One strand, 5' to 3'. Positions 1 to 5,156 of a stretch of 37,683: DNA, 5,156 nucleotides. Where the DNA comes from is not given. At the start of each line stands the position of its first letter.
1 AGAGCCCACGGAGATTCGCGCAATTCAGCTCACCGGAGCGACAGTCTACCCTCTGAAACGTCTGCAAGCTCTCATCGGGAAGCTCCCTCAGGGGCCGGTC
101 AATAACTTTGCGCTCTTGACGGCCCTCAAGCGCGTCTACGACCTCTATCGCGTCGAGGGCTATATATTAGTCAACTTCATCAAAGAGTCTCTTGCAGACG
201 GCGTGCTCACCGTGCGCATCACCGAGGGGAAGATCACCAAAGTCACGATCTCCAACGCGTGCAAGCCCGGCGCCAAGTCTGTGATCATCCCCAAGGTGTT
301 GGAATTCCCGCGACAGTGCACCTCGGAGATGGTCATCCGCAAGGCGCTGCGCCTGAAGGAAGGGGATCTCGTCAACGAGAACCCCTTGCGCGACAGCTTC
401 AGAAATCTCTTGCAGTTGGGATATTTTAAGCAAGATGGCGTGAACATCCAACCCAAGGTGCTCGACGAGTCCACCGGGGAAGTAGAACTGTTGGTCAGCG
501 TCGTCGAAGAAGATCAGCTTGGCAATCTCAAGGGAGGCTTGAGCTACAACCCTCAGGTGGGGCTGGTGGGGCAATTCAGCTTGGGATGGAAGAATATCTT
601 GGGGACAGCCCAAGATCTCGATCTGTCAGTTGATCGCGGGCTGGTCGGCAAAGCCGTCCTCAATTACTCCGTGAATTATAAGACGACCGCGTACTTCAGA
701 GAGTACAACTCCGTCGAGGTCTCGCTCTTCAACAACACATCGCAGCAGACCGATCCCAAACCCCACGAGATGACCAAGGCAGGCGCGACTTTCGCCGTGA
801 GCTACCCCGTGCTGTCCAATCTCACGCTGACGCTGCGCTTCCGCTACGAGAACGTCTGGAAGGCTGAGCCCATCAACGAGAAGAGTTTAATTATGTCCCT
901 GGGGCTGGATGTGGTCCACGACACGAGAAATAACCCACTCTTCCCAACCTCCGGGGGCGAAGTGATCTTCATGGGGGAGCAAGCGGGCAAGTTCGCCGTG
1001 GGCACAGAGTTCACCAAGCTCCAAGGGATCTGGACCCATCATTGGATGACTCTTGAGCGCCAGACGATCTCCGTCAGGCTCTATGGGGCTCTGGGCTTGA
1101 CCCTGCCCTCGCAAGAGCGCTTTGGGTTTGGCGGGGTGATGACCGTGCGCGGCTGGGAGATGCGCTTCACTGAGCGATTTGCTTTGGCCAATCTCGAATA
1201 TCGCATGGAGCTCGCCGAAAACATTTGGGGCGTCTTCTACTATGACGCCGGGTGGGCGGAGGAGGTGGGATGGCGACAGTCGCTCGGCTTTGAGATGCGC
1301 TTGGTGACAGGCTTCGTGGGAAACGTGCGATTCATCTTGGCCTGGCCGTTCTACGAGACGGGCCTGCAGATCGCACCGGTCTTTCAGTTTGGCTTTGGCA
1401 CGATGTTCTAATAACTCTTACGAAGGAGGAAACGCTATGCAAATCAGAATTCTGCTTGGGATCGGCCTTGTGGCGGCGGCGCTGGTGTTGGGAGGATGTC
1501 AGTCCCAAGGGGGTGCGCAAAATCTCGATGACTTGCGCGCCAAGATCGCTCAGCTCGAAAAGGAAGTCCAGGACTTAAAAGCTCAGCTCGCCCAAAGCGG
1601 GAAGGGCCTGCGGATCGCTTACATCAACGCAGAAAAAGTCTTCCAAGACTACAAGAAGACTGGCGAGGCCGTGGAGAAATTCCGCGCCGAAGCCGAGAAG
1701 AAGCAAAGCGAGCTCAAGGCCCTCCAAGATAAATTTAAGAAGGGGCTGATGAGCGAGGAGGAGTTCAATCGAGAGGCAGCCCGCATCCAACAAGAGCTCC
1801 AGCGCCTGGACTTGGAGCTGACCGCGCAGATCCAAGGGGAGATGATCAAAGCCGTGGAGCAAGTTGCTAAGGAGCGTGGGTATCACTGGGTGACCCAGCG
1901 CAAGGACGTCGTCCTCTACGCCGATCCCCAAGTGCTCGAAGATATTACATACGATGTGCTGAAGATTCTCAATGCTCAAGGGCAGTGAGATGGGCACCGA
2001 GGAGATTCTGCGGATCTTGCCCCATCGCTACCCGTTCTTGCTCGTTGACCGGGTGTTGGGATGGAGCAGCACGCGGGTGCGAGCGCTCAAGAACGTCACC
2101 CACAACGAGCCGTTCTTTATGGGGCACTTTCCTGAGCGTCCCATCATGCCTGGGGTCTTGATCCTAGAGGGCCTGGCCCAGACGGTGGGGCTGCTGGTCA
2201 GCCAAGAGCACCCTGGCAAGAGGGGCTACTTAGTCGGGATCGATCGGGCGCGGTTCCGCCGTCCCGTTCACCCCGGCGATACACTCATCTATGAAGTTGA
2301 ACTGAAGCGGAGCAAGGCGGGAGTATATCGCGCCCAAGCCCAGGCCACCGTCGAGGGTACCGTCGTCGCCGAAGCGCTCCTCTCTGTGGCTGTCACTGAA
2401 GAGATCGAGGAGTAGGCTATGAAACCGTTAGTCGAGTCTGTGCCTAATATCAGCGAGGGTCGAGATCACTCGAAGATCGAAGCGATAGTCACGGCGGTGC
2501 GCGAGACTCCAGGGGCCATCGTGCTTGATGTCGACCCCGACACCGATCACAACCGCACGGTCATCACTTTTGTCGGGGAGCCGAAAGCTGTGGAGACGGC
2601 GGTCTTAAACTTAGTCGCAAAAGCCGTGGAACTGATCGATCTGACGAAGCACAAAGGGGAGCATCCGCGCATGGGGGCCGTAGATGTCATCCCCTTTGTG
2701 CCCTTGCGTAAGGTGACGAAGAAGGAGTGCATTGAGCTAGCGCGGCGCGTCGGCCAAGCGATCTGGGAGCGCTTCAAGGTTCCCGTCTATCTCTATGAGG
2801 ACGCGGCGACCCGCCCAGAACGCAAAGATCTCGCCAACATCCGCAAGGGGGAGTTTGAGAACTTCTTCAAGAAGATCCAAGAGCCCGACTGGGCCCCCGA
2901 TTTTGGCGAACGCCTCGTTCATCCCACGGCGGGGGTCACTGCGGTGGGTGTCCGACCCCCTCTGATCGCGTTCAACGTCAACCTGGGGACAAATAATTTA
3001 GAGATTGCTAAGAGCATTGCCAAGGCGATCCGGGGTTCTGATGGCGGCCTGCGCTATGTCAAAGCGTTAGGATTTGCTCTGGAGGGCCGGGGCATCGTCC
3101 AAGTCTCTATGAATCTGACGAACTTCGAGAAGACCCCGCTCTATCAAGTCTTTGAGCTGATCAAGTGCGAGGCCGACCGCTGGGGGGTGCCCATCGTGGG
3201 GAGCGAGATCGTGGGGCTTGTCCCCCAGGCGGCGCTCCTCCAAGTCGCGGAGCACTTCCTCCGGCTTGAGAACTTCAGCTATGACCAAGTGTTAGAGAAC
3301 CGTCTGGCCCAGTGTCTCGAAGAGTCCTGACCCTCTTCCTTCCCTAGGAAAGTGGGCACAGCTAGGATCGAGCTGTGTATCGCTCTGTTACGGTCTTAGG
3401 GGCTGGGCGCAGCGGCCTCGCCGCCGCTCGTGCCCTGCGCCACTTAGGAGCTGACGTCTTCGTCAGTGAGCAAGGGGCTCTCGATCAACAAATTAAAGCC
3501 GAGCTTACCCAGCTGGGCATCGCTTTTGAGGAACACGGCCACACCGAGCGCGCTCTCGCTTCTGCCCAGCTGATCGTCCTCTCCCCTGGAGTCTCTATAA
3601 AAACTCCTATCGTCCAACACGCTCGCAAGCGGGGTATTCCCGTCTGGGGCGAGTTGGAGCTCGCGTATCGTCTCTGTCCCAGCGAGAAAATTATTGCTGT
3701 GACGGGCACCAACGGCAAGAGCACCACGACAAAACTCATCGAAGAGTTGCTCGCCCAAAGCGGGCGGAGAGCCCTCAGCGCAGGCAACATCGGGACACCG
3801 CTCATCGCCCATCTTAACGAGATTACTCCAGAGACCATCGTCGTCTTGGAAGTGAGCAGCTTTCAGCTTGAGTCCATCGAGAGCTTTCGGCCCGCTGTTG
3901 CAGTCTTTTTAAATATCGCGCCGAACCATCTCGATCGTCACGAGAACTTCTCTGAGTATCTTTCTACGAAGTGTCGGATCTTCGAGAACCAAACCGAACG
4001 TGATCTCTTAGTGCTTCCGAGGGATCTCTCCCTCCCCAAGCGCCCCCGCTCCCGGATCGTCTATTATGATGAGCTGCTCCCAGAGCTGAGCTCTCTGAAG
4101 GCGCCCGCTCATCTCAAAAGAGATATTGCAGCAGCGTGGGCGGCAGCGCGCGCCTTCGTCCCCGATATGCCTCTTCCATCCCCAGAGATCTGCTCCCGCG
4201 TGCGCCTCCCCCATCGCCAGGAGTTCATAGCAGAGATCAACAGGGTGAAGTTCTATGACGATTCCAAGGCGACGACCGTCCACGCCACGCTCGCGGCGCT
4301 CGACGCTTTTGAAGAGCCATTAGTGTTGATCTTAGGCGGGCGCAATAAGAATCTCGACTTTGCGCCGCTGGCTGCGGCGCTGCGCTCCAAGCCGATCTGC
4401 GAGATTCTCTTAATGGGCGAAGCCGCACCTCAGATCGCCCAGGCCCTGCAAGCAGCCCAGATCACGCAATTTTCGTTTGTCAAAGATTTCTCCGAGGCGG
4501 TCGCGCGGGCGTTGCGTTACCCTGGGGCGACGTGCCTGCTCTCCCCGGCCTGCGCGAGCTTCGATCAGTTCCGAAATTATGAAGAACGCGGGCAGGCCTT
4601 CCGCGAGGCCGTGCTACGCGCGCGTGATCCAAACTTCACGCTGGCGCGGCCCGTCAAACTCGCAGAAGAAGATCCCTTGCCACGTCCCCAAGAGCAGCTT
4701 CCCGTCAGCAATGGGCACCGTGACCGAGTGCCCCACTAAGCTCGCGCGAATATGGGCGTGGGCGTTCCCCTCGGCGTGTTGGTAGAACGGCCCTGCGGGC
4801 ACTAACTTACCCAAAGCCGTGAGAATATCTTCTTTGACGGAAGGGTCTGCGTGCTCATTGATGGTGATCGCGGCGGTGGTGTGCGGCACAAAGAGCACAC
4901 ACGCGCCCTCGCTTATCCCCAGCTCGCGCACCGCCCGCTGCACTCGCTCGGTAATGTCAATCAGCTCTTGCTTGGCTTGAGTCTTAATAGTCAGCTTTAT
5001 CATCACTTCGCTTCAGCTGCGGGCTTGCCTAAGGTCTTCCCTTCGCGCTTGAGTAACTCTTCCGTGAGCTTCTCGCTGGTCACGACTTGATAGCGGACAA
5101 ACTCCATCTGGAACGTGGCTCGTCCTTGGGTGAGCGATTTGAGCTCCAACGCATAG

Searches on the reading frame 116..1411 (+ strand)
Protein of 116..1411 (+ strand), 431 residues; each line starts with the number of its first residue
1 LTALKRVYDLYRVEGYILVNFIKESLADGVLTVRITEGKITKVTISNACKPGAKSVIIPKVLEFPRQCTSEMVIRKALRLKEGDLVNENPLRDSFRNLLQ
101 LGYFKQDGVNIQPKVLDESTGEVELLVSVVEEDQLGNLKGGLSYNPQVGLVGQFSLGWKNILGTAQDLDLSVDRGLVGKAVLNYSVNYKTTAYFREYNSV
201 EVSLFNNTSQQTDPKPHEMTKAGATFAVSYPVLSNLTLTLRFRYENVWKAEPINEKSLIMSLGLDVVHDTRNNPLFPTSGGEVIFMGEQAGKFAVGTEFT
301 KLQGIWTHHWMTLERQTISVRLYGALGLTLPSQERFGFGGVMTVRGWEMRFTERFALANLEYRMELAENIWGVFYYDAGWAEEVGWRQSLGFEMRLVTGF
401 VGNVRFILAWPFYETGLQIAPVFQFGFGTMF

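Call 19: search_protein_families(library=pfam, proteins=[window:116-1411:+], max_evalue=0.001)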
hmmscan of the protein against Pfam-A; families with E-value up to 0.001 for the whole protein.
window:116-1411:+ (431 aa): 2 families
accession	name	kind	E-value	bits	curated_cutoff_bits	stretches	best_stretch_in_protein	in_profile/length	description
PF01103.29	Omp85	-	1.2e-24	87.9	24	1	160-431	1-325/325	Omp85 superfamily domain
PF07244.20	POTRA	-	6.6e-06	27.2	21.3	1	69-131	14-78/79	Surface antigen variable number repeat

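Call 52: search_protein_families(library=ncbifam, proteins=[window:116-1411:+], max_evalue=0.001)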
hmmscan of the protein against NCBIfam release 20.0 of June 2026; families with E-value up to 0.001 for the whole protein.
window:116-1411:+ (431 aa): 6 families
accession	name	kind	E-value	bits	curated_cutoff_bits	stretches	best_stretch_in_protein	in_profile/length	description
TIGR03303.1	OM_YaeT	equivalog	4.4e-34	117.9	297.15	1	68-431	334-741/741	outer membrane protein assembly factor BamA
NF047950.2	ATportTamA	equivalog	1.5e-11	43.6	625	1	67-415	192-554/569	autotransporter assembly complex protein TamA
TIGR00992.1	3a0901s03IAP75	subfamily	3.2e-09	35.6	1163.25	1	4-189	229-417/718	IAP75 family chloroplast envelope protein translocase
NF058613.1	OMPAssmBamADein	equivalog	1.1e-08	33.5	1050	0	68-173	418-522/857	outer membrane protein assembly factor BamA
NF052279.1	lipo_TamL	exception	3.5e-07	29.1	400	0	69-176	272-380/747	translocation and assembly module lipoprotein TamL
NF008287.0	PRK11067.1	subfamily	6.2e-06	24.8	1181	1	67-175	358-463/802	outer membrane protein assembly factor BamA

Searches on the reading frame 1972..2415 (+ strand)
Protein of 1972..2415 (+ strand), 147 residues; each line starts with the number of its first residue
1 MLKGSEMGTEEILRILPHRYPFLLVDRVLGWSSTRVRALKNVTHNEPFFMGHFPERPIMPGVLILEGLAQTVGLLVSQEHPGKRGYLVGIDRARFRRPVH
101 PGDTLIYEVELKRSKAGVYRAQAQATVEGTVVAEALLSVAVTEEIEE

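Call 19: search_protein_families(library=pfam, proteins=[window:1972-2415:+], max_evalue=0.001)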
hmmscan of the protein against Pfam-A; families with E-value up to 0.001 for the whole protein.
window:1972-2415:+ (147 aa): 1 family
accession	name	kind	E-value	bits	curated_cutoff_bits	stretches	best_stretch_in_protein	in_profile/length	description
PF07977.19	FabA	-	9e-33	113.3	23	1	16-135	1-137/138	FabA-like domain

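Call 52: search_protein_families(library=ncbifam, proteins=[window:1972-2415:+], max_evalue=0.001)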
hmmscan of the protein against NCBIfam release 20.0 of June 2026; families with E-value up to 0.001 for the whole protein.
window:1972-2415:+ (147 aa): 6 families
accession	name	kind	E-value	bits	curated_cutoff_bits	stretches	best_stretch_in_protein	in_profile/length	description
NF000582.1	PRK00006.1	equivalog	5.7e-52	175.3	113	1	10-140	3-136/137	3-hydroxyacyl-ACP dehydratase FabZ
TIGR01750.1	fabZ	equivalog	6.5e-50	168.6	155.15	1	9-140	3-140/141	3-hydroxyacyl-ACP dehydratase FabZ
NF009667.0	PRK13188.1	equivalog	8.5e-50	169.8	465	1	6-144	320-462/464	bifunctional UDP-3-O-[3-hydroxymyristoyl] N-acetylglucosamine deacetylase/3-hydroxyacyl-ACP dehydratase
NF058663.1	cispen_cyc_AmcE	equivalog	1.5e-18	67.3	140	1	6-136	3-137/153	cispentacin biosynthesis cyclizing decarboxylase AmcE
NF003509.0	PRK05174.1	equivalog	5.2e-12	45.9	124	1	21-133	33-156/172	bifunctional 3-hydroxydecanoyl-ACP dehydratase/trans-2-decenoyl-ACP isomerase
TIGR01749.1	fabA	equivalog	4.3e-09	36.5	238.15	1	33-132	49-152/169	3-hydroxyacyl-[acyl-carrier-protein] dehydratase FabA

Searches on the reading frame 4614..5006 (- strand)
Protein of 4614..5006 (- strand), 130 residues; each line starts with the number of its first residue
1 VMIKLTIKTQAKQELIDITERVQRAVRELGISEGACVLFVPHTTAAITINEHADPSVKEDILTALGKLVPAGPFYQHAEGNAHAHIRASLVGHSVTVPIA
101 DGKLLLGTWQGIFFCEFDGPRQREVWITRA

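Call 19: search_protein_families(library=pfam, proteins=[window:4614-5006:-], max_evalue=0.001)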
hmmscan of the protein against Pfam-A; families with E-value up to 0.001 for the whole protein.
window:4614-5006:- (130 aa): 1 family
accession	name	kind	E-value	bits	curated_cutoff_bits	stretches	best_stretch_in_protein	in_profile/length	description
PF01894.22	UPF0047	-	3.6e-46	156.5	27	1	17-128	1-116/117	Uncharacterised protein family UPF0047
